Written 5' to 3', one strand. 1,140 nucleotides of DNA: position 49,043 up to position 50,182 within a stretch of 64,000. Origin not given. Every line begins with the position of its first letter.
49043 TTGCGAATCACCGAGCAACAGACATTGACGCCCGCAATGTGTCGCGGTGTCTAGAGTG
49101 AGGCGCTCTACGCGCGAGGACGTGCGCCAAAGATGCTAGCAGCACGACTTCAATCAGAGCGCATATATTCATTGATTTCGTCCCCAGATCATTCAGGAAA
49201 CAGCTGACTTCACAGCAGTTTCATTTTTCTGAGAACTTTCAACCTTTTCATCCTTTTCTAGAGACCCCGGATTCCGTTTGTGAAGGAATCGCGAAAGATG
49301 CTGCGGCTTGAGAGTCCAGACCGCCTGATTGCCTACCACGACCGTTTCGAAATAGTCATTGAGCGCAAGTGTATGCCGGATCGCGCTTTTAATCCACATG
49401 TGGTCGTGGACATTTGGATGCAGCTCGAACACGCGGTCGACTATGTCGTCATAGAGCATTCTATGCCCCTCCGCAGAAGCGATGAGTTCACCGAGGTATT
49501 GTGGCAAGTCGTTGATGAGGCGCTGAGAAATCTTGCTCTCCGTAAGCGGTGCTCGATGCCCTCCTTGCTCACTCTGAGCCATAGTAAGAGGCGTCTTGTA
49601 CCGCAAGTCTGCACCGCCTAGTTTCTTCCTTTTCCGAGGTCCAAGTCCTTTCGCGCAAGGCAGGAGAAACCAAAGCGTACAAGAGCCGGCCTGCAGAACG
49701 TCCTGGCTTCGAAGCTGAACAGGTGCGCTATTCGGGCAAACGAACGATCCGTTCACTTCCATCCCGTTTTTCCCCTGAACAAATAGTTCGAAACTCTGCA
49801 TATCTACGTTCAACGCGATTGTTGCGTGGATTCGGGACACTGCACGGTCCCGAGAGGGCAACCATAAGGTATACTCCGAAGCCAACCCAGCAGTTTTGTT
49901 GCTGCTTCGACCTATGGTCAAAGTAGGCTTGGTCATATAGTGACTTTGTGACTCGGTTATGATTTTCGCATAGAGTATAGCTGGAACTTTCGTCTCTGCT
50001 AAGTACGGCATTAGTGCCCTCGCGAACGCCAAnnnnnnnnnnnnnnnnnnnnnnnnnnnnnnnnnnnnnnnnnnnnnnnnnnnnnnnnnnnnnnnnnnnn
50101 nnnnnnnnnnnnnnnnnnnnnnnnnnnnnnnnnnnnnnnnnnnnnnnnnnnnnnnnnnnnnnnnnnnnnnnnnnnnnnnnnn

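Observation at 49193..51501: FHA-forkhead transcription factor head-to-head with ALG6/8, and a taxonomic puzzle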

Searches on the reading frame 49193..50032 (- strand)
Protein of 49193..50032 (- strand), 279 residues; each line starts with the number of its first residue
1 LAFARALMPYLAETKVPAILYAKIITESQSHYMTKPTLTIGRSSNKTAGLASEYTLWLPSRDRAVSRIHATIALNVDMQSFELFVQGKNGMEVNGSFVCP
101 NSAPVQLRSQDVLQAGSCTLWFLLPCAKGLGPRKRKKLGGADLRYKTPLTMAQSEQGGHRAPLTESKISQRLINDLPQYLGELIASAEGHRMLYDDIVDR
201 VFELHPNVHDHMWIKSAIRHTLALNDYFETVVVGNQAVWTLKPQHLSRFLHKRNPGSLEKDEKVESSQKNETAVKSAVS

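Call 3: search_protein_families(library=pfam, proteins=[window:49193-50032:-], max_evalue=1)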
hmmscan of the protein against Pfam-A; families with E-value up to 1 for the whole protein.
window:49193-50032:- (279 aa): 2 families
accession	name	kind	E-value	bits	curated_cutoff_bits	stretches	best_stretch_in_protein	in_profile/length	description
PF00498.31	FHA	-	5.1e-08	33.7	20.7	1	39-116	2-67/67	FHA domain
PF00250.24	Forkhead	-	0.00026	21.5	27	1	182-249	13-87/88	Forkhead domain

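Call 5: find_homologous_proteins(query=window:49193-50011:-)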
Query window:49193-50011:- (272 aa): 4 proteins with E <= 0.001 among 466 candidates.
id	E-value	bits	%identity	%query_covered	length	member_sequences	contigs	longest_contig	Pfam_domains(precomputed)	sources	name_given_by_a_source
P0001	6.9e-178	607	99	100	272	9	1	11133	PF00498.32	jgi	jgi:hypothetical protein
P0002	6.1e-108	378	65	97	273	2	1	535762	PF00498.32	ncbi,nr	ncbi:hypothetical protein CCYA_CCYA13G3620 [Cyanidiococcus yangmingshanensis]|nr:hypothetical protei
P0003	8.8e-104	365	68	89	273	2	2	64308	PF00498.32,PF00250.25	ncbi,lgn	-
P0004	3.1e-72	261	52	86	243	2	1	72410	PF00498.32,PF00250.25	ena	-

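Call 6: find_encoding_contigs(protein=window:49193-50011:-, flank=10000)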
Protein window:49193-50011:- (272 aa): 23 contigs read that carry it; 6 places shown.
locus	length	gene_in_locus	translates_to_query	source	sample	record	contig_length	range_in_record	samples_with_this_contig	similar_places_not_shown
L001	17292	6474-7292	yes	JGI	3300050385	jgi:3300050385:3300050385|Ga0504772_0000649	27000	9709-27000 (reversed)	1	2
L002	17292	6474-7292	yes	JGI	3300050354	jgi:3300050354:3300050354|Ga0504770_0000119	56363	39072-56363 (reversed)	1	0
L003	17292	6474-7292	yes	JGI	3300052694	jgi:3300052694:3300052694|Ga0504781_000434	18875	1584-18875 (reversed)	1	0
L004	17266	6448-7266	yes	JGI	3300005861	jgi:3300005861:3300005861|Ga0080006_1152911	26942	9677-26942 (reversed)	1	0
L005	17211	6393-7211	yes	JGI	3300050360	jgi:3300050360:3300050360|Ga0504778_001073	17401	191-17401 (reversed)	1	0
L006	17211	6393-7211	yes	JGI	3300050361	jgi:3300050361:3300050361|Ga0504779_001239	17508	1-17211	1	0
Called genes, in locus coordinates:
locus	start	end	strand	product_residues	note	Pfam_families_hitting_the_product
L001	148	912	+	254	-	-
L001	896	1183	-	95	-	-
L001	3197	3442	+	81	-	-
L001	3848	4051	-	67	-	-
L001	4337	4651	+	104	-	-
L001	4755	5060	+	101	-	PF01423:LSM (weak)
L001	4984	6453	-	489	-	PF03155:Alg6_Alg8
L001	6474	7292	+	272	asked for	PF00498:FHA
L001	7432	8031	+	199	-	-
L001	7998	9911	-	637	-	PF05063:MT-A70, PF00569:ZZ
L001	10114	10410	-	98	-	-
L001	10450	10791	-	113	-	-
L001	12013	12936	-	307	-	-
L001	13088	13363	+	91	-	-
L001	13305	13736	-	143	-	-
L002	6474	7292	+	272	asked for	PF00498:FHA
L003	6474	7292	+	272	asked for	PF00498:FHA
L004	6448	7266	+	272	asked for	PF00498:FHA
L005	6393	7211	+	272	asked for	PF00498:FHA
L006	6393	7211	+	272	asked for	PF00498:FHA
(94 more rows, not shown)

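Call 9: find_encoding_contigs(protein=P0002, flank=8000, max_places=2)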
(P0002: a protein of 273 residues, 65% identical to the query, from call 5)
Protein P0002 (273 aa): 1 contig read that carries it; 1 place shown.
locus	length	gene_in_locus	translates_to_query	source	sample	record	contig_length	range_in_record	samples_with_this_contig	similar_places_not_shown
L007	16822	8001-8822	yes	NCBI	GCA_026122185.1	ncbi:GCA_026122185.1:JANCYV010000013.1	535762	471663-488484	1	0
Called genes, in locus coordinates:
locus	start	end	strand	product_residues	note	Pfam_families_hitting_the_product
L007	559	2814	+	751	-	PF00481:PP2C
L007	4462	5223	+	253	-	-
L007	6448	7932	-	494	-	PF03155:Alg6_Alg8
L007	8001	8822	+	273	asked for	PF00498:FHA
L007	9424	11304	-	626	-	PF05063:MT-A70, PF00569:ZZ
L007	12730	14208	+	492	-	PF06068:TIP49, PF05496:RuvB_N (faint), PF00004:AAA (weak), PF13401:AAA_22 (faint), PF17856:TIP49_C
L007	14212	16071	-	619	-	-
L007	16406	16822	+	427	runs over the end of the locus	PF03462:PCRF, PF00472:RF-1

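Call 10: find_encoding_contigs(protein=P0003, flank=8000, max_places=2)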
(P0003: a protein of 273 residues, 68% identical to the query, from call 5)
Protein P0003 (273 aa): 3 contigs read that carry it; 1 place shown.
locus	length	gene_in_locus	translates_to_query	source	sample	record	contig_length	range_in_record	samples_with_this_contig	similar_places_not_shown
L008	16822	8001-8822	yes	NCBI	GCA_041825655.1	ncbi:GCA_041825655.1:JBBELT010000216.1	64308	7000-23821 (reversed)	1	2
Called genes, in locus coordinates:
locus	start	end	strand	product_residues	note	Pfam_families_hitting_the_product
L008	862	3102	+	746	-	PF00481:PP2C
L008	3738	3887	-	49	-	-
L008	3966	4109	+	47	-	-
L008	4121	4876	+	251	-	-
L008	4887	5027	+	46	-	-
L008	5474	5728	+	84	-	-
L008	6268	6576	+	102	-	PF01423:LSM (weak)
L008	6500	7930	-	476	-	PF03155:Alg6_Alg8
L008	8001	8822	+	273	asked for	PF00498:FHA, PF00250:Forkhead (weak)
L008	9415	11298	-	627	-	PF05063:MT-A70, PF00569:ZZ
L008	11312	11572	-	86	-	-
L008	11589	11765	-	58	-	-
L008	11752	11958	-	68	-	-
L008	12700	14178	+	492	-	PF06068:TIP49, PF05496:RuvB_N (weak), PF00004:AAA (weak), PF13401:AAA_22 (faint), PF17856:TIP49_C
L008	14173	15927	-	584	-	-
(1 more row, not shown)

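Call 11: find_encoding_contigs(protein=P0004, flank=8000, max_places=2)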
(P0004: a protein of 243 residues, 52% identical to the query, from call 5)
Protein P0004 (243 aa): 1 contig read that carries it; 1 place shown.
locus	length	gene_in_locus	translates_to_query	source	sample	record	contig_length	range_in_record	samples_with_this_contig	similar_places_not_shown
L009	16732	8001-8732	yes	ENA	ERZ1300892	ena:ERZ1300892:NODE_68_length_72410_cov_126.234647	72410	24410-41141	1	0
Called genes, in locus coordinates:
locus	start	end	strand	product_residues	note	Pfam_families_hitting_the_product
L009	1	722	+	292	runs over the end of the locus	PF00117:GATase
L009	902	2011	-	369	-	PF08613:Cyclin, PF00134:Cyclin_N (weak)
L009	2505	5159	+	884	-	PF23409:Beta-prop_EML, PF24796:WDR55, PF24807:WD40_CDC20-Fz, PF24814:WD40_Prp19, PF25168:Beta-prop_WDR36-Utp21_2nd, PF25172:Beta-prop_WDR3_2nd, PF25173:Beta-prop_WDR3_1st, PF25174:Beta-prop_THOC3, +46 more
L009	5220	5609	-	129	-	PF06522:B12D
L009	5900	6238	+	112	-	PF01423:LSM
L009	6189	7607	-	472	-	PF03155:Alg6_Alg8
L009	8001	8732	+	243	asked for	PF00498:FHA, PF00250:Forkhead (weak)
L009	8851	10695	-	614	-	PF05063:MT-A70, PF00569:ZZ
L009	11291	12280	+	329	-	PF00702:Hydrolase, PF13419:HAD_2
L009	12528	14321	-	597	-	PF00365:PFK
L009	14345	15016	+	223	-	-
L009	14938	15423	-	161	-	PF01903:CbiX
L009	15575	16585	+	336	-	PF00046:Homeodomain (weak), PF05920:Homeobox_KN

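Call 12: list_cluster_members(proteins=[P0001, P0002, P0003, P0004])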
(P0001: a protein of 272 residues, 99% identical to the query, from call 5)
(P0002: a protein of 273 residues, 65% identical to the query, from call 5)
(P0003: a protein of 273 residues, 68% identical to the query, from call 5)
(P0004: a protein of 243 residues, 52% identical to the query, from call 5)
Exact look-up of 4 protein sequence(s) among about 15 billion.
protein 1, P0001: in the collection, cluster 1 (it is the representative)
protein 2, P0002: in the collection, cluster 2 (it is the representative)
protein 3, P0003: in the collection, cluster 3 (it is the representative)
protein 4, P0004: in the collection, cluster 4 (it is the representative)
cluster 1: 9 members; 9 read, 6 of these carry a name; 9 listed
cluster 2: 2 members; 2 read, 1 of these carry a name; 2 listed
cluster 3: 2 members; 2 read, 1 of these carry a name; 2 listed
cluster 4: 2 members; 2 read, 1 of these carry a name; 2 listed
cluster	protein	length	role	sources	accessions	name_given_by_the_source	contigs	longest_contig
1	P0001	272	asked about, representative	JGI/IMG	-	hypothetical protein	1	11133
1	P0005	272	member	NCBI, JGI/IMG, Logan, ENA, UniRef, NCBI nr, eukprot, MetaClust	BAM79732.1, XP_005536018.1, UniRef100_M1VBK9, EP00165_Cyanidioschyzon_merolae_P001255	similar to transcriptional activator FHA1 [Cyanidioschyzon merolae strain 10D] | hypothetical protein | Similar to transcriptional activator FHA1 n=1 Tax=Cyanidioschyzon merolae (strain ...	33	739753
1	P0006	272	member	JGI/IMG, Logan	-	hypothetical protein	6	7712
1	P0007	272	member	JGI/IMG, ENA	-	hypothetical protein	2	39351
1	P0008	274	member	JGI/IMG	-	hypothetical protein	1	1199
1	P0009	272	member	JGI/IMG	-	hypothetical protein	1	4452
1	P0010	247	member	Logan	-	-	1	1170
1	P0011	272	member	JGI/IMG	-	-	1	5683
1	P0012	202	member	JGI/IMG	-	-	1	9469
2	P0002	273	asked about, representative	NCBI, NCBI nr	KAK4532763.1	hypothetical protein CCYA_CCYA13G3620 [Cyanidiococcus yangmingshanensis]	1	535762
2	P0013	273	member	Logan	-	-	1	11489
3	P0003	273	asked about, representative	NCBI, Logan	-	-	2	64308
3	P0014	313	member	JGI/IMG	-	pSer/pThr/pTyr-binding forkhead associated (FHA) protein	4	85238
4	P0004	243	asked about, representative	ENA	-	-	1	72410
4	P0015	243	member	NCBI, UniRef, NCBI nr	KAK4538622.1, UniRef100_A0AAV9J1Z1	hypothetical protein CDCA_CDCA19G4647 [Cyanidium caldarium] | FHA domain-containing protein n=1 Tax=Cyanidium caldarium TaxID=2771 ...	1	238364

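Call 13: search_solved_structures(query=A1, max_evalue=1, show_alignments=3)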
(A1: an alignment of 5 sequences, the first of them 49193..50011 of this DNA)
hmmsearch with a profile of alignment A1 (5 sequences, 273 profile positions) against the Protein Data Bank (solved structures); distinct sequences matched with E-value up to 1: 34.
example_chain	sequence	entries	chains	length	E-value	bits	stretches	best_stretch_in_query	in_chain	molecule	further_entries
2kiu_A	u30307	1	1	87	7.9e-05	25.2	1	178-237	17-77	Forkhead box protein P1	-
9xs1_A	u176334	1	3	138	0.00066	22.2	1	177-247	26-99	Forkhead box protein M1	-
3g73_A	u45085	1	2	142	0.00071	22.1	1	177-247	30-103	Forkhead box protein M1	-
7fj2_A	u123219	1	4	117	0.00073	22.1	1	177-245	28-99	Forkhead box protein M1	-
3qrf_F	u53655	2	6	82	0.0026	20.3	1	193-236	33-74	Forkhead box protein P3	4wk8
2a3s_A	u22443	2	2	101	0.011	18.2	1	173-244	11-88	Myocyte Nuclear Factor | Forkhead box protein K1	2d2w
8bzm_A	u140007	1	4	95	0.012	18.1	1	173-242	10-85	Forkhead box protein K1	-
6xat_A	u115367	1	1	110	0.013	18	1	185-238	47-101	FOXP4 protein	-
7yzg_A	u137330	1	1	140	0.013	17.9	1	176-228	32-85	Forkhead box protein H1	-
7tdw_A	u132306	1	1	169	0.014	17.8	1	205-236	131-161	Forkhead box P3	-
7tdx_A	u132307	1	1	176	0.015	17.7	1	205-236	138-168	Forkhead box P3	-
2a07_F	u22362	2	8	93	0.016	17.7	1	205-237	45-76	Forkhead box protein P2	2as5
8sro_A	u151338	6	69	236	0.02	17.4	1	205-236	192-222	Forkhead box protein P3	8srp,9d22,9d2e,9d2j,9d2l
7vox_A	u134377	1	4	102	0.03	16.8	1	178-238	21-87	Hepatocyte nuclear factor 3-alpha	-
5x07_F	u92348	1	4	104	0.055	15.9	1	178-239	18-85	Hepatocyte nuclear factor 3-beta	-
7yz7_A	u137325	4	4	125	0.25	13.7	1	174-257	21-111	Forkhead box protein H1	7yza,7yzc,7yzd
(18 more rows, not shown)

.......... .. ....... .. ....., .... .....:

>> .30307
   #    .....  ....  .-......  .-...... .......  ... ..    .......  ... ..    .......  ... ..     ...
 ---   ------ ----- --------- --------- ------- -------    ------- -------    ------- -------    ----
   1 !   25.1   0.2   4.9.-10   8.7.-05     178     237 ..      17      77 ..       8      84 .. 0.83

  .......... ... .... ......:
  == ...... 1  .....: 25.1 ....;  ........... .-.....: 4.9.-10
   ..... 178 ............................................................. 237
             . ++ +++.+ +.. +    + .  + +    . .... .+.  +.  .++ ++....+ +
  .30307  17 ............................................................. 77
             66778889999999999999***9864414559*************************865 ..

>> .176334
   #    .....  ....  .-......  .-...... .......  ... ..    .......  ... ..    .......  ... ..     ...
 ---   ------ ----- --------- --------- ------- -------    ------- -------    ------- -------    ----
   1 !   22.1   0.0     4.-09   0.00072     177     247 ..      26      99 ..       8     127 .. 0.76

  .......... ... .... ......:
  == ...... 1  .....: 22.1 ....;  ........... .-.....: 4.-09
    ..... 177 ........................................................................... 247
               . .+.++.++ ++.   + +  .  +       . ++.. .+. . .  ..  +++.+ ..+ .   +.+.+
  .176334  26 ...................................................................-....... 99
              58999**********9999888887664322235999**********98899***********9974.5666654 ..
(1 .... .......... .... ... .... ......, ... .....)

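Call 22: search_protein_representatives(alignment_id=A1)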
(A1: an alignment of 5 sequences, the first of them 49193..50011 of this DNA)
Query: 5 sequences, 273 profile positions. Proteins with E-value up to 0.001 (for the whole library): 703; up to 1e-10: 130; up to 1e-30: 1. The best 150 are listed.
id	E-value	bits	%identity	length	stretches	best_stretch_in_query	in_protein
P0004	1.7e-131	453.9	-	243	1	5-246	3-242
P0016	1.3e-28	116.4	-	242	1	14-249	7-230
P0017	5.6e-20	88.1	-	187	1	11-126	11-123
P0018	7.5e-20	87.6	-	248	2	13-130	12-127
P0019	1.4e-18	83.4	-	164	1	16-133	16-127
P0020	1.5e-17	80.1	-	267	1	22-126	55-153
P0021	2.4e-17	79.4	-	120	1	14-125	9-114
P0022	2.5e-17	79.4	-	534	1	14-246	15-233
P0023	4.1e-17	78.7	-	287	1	12-145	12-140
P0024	2.9e-16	75.9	-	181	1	5-62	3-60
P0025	7.9e-16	74.5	-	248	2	15-122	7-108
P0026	8.2e-16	74.4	-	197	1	8-132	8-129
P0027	1.1e-15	74.0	-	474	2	7-121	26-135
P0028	1.8e-15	73.3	-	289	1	15-144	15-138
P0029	1.9e-15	73.2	-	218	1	12-126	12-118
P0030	3.6e-15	72.3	-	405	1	16-257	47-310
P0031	4.5e-15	72.0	-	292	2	14-111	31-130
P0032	5.7e-15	71.7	-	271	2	10-108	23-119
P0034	6.7e-15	71.4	-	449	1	14-250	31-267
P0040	3.4e-14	69.1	-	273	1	10-144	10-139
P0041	4.4e-14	68.7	-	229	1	14-129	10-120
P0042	4.7e-14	68.6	-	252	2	14-132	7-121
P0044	1.2e-13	67.4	-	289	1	15-177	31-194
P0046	1.4e-13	67.0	-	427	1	40-245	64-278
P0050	1.9e-13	66.7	-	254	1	14-201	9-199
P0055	3.7e-13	65.7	-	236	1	15-146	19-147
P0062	6.9e-13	64.8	-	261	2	14-119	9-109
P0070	1.4e-12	63.8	-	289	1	8-245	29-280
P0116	1.8e-11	60.2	-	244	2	14-121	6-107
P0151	1.8e-10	56.9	-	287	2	15-124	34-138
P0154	2.0e-10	56.7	-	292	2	15-122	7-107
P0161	2.7e-10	56.3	-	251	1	15-122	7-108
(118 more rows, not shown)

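Call 24: predict_structure(alignment_id=A1)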
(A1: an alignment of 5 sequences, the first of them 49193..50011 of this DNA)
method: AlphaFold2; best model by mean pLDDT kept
length: 272 residues; sequences in the alignment: 5
mean_pLDDT: 50.4   pTM: 0.40
mean pLDDT of the five models: 50.4, 50.1, 49.7, 48.9, 48.6
residues with pLDDT >= 90: 20; 70-90: 45; 50-70: 36; < 50: 171
segments of 3 or more residues with pLDDT < 50: 1-29, 35-44, 52-75, 77-83, 85-89, 92-95, 99-161, 245-272
pLDDT, mean of each block of 10 residues (from residue 1): 31 36 37 48 51 41 40 45 46 50 36 35 30 25 26 32 64 91 91 84 65 72 85 89 54 29 31 35
secondary structure, 60 per line:
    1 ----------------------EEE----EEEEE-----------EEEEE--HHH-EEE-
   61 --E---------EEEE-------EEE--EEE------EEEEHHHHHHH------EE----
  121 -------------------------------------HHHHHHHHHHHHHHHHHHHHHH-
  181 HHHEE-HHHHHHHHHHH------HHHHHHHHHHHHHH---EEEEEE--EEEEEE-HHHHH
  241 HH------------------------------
elements in order: E23-25 E30-34 E46-50 E57-59 E73-76 E84-86 E89-91 E98-101 H102-108 H158-179 H187-197 H204-217 E221-226 E229-234 H236-242

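Call 25: list_cluster_members(proteins=[P0016, P0018, P0025, P0032, P0031, P0022, P0030, P0034, P0046, P0070])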
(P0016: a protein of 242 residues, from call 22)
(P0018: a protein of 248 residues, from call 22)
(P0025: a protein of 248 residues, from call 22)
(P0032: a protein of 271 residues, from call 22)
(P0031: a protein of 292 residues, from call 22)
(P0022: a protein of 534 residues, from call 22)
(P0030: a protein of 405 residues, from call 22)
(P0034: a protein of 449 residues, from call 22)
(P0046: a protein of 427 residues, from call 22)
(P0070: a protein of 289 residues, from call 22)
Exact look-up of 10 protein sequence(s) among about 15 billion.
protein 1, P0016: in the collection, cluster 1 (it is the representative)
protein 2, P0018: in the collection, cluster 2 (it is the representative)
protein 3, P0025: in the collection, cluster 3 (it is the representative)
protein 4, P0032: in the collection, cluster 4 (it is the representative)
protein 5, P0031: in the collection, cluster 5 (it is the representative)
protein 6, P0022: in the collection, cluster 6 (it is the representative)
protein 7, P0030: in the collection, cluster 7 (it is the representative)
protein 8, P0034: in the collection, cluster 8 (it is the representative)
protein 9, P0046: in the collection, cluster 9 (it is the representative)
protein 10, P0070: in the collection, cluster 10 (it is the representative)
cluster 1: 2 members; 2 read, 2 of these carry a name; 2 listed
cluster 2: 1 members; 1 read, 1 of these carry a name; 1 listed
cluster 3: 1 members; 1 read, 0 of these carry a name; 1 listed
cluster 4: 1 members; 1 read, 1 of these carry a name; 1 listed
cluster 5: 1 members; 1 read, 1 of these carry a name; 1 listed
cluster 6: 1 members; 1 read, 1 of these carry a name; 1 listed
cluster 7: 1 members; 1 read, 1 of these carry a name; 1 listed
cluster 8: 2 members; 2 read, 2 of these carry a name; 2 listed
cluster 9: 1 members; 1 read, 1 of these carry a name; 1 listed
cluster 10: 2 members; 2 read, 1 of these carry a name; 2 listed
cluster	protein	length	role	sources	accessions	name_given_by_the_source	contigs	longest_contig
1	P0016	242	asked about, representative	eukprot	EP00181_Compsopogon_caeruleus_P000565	CAMPEP_0184683160 /NCGR_PEP_ID=MMETSP0312-20130426/10097_1 /TAXON_ID=31354 ...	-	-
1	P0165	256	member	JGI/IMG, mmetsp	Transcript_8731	Transcript_8731/g.17704 ORF Transcript_8731/g.17704 Transcript_8731/m.17704 type:complete ...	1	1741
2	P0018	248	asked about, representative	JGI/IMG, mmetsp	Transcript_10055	Transcript_10055/g.30716 ORF Transcript_10055/g.30716 Transcript_10055/m.30716 ...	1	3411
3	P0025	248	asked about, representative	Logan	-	-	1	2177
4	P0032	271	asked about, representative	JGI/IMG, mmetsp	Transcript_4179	Transcript_4179/g.7341 ORF Transcript_4179/g.7341 Transcript_4179/m.7341 type:complete ...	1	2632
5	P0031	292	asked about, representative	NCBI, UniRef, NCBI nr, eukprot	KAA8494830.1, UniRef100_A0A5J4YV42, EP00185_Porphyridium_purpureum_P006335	Fork head protein-like 2 [Porphyridium purpureum] | Fork head protein-like 2 n=1 Tax=Porphyridium purpureum TaxID=35688 RepID=A0A5J4YV42_PORPP | POR5823..scf227_4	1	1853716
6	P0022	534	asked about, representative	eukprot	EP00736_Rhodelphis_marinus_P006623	Rmarinus@m.3733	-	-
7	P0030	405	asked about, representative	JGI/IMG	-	hypothetical protein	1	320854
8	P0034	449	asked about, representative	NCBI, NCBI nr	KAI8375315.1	fork head domain-containing protein [Choanephora cucurbitarum]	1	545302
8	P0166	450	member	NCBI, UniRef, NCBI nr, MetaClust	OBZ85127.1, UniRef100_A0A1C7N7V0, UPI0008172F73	Fork-head transcriptional regulator 2 [Choanephora cucurbitarum] | Fork-head transcriptional regulator 2 n=1 Tax=Choanephora cucurbitarum TaxID=101091 ... | status=active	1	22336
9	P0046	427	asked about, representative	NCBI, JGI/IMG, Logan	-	hypothetical protein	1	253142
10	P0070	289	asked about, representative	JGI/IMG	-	-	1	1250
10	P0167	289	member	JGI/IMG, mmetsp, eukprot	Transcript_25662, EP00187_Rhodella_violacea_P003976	Transcript_25662/g.64071 ORF Transcript_25662/g.64071 Transcript_25662/m.64071 ... | CAMPEP_0174894544 /NCGR_PEP_ID=MMETSP0167-20121228/9177_1 /TAXON_ID=38298 ...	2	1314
